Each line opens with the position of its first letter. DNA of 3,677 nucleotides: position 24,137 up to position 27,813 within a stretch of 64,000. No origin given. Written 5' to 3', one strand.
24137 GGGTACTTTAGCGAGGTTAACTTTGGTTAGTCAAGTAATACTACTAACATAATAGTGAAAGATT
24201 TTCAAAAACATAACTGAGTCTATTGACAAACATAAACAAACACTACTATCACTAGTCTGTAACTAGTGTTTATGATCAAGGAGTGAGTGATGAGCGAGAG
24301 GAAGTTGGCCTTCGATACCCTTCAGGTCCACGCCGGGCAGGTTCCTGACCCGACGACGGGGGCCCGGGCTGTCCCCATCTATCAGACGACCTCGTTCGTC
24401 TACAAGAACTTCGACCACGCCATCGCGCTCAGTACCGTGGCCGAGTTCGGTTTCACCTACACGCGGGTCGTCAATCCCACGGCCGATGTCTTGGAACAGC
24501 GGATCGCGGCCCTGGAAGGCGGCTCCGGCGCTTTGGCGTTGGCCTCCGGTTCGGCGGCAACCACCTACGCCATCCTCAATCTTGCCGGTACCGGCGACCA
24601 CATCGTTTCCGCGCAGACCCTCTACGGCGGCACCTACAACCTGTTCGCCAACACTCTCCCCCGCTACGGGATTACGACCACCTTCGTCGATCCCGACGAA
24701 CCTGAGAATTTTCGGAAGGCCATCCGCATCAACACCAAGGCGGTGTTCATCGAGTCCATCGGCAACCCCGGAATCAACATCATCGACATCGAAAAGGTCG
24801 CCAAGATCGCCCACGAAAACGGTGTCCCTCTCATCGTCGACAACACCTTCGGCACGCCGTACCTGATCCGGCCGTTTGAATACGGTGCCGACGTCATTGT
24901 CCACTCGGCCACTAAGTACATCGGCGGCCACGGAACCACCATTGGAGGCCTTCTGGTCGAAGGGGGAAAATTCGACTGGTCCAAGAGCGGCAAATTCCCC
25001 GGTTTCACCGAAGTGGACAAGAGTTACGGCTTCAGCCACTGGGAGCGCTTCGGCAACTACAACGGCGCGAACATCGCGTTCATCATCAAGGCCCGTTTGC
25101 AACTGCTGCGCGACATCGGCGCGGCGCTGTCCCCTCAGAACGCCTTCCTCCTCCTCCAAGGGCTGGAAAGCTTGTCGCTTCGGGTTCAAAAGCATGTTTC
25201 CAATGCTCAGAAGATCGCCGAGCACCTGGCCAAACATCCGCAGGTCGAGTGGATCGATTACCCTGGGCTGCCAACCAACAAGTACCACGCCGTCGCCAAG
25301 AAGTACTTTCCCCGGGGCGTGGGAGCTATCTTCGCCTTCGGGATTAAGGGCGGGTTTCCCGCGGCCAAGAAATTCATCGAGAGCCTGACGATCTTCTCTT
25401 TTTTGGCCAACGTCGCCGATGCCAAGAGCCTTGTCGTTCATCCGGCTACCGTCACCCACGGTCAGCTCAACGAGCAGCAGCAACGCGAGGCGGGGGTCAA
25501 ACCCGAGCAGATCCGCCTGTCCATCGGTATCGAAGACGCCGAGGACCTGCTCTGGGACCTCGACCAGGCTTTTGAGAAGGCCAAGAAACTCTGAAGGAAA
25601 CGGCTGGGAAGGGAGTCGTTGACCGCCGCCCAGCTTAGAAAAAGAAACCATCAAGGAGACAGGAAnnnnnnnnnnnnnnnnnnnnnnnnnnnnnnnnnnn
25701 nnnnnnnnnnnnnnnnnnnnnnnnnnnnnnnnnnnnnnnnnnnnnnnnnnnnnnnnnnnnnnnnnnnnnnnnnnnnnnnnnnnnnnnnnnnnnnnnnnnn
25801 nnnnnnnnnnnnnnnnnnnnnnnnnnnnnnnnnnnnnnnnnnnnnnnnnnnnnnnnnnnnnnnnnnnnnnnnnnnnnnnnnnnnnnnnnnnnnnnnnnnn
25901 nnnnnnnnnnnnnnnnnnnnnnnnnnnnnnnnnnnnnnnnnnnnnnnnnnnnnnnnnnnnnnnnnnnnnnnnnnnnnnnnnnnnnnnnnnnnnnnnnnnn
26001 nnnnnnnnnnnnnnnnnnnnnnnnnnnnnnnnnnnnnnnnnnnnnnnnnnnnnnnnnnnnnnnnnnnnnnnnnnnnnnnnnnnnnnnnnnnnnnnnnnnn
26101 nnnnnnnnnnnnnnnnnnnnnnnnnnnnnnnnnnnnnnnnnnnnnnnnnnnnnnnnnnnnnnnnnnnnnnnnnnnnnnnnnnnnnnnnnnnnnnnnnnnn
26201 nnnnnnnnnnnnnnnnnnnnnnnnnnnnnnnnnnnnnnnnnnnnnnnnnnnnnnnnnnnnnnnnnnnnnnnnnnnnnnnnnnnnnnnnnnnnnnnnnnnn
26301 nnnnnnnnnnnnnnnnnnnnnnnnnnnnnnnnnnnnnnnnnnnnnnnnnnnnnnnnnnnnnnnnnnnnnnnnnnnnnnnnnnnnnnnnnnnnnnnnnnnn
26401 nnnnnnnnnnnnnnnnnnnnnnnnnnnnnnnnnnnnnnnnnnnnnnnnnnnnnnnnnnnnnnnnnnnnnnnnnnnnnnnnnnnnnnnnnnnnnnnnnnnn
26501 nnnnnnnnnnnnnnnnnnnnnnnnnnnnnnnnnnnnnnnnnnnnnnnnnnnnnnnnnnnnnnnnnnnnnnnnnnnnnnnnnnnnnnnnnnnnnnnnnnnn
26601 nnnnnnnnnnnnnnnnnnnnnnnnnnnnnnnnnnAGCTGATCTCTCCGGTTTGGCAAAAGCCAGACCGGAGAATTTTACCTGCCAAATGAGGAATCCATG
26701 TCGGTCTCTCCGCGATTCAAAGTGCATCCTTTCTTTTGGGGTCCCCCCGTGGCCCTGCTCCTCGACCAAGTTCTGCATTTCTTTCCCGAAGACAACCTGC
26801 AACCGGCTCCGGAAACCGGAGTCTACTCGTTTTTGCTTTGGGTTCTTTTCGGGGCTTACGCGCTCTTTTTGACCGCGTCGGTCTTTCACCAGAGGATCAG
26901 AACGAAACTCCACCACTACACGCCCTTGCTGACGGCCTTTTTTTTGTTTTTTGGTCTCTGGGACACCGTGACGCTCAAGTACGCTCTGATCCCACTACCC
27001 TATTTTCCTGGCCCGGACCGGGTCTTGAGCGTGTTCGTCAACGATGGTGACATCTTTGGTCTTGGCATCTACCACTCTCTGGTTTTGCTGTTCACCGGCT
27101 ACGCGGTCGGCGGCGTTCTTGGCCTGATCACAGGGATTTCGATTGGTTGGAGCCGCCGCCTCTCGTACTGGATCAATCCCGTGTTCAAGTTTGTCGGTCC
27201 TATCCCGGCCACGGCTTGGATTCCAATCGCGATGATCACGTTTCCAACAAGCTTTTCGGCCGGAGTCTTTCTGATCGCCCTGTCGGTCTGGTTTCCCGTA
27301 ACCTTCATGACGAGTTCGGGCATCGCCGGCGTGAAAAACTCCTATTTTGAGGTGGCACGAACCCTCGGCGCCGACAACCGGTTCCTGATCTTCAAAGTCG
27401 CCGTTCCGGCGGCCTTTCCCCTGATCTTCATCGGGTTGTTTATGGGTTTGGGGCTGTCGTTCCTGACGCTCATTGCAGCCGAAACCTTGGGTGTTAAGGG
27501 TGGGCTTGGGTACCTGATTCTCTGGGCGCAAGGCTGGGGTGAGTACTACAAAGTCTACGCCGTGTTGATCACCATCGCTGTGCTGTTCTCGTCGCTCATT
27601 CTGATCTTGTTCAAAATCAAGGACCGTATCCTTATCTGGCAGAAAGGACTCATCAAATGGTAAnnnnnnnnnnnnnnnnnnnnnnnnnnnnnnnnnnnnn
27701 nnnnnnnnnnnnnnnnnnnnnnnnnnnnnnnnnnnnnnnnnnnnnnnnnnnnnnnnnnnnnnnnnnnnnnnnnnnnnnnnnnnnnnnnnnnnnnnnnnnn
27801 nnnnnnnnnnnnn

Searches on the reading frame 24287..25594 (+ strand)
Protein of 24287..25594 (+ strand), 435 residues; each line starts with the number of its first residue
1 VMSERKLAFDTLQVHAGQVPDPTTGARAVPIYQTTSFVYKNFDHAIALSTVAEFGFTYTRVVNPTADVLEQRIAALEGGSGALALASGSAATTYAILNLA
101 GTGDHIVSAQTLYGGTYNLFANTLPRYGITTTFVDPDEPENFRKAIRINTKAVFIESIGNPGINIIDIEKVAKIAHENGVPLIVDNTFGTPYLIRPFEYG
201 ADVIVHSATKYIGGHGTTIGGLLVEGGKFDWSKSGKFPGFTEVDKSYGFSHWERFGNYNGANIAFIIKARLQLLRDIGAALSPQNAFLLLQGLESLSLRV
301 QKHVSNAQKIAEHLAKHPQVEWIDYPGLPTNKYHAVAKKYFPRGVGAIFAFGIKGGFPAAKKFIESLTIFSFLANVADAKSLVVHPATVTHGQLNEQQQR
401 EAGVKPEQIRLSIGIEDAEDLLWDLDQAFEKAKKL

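Call 4: search_protein_families(library=ncbifam, proteins=[window:24287-25594:+], max_evalue=0.001)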
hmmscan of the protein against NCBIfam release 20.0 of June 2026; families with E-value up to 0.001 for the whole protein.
window:24287-25594:+ (435 aa): 50 families (the best 25 are shown)
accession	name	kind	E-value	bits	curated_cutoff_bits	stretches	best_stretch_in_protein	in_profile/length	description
NF006096.0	PRK08248.1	equivalog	5.9e-192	638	726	1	1-434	1-430/431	homocysteine synthase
TIGR01326.1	OAH_OAS_sulfhy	subfamily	2.7e-188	625.9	495.1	1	9-430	2-418/418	O-acetylhomoserine aminocarboxypropyltransferase/cysteine synthase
NF005872.0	PRK07812.1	equivalog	2.1e-187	623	703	1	4-434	12-437/439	bifunctional o-acetylhomoserine/o-acetylserine sulfhydrylase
NF006004.0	PRK08134.1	equivalog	4.2e-174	579.3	636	1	2-434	2-430/433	O-acetylhomoserine aminocarboxypropyltransferase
NF004650.0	PRK05994.1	equivalog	2.7e-171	570.1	667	1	2-431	1-426/427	O-acetylhomoserine aminocarboxypropyltransferase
NF004757.0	PRK06084.1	equivalog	1e-152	508.9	790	1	9-433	3-424/425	bifunctional O-acetylhomoserine aminocarboxypropyltransferase/cysteine synthase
NF004125.0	PRK05613.1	equivalog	5.2e-139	463.5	765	1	6-431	11-436/437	O-acetylhomoserine/O-acetylserine sulfhydrylase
NF005215.0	PRK06702.1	equivalog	2.2e-123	412.4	709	1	11-432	9-425/432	bifunctional O-acetylhomoserine aminocarboxypropyltransferase/cysteine synthase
NF006003.0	PRK08133.1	equivalog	1.3e-109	366.6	522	2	4-225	7-227/396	O-succinylhomoserine sulfhydrylase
TIGR01328.1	met_gam_lyase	equivalog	5.8e-109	364.5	549.7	2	8-225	3-220/391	methionine gamma-lyase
NF005695.0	PRK07503.1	equivalog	9.5e-109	363.7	666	2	3-225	4-226/403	methionine gamma-lyase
NF004876.0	PRK06234.1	subfamily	6.1e-108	361.4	666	2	5-238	5-238/400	methionine gamma-lyase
TIGR01325.1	O_suc_HS_sulf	equivalog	5.2e-106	354.4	510.05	2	11-225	2-215/380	O-succinylhomoserine sulfhydrylase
NF005696.0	PRK07504.1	equivalog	1.8e-99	333.2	675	2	7-225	9-226/397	O-succinylhomoserine sulfhydrylase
NF005871.0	PRK07811.1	equivalog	4.2e-98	328.5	513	2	5-225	9-222/389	cystathionine gamma-synthase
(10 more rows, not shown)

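Call 5: search_protein_families(library=pfam, proteins=[window:24287-25594:+], max_evalue=0.001)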
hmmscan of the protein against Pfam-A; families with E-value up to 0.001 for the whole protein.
window:24287-25594:+ (435 aa): 4 families
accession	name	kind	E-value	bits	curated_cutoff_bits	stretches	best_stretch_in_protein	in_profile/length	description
PF01053.26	Cys_Met_Meta_PP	-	9.4e-138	459.3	27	1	10-430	1-381/381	Cys/Met metabolism PLP-dependent enzyme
PF01041.23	DegT_DnrJ_EryC1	-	6e-08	32.7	19.8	1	64-186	24-146/360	DegT/DnrJ/EryC1/StrS aminotransferase family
PF00266.25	Aminotran_5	-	4.4e-06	26.3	21.5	1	94-219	76-210/371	Aminotransferase class-V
PF00155.27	Aminotran_1_2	-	0.0004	20.1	19.7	1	66-222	44-231/361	Aminotransferase class I and II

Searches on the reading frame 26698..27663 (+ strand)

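Call 24: search_protein_families(library=pfam, proteins=[window:26698-27663:+], max_evalue=0.0001)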
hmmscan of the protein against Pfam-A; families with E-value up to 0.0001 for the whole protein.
window:26698-27663:+ (321 aa): 1 family
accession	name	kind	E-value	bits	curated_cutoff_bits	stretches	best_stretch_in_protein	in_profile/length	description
PF00528.27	BPD_transp_1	-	1.7e-19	70.7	26.4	1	139-305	2-172/184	Binding-protein-dependent transport system inner membrane component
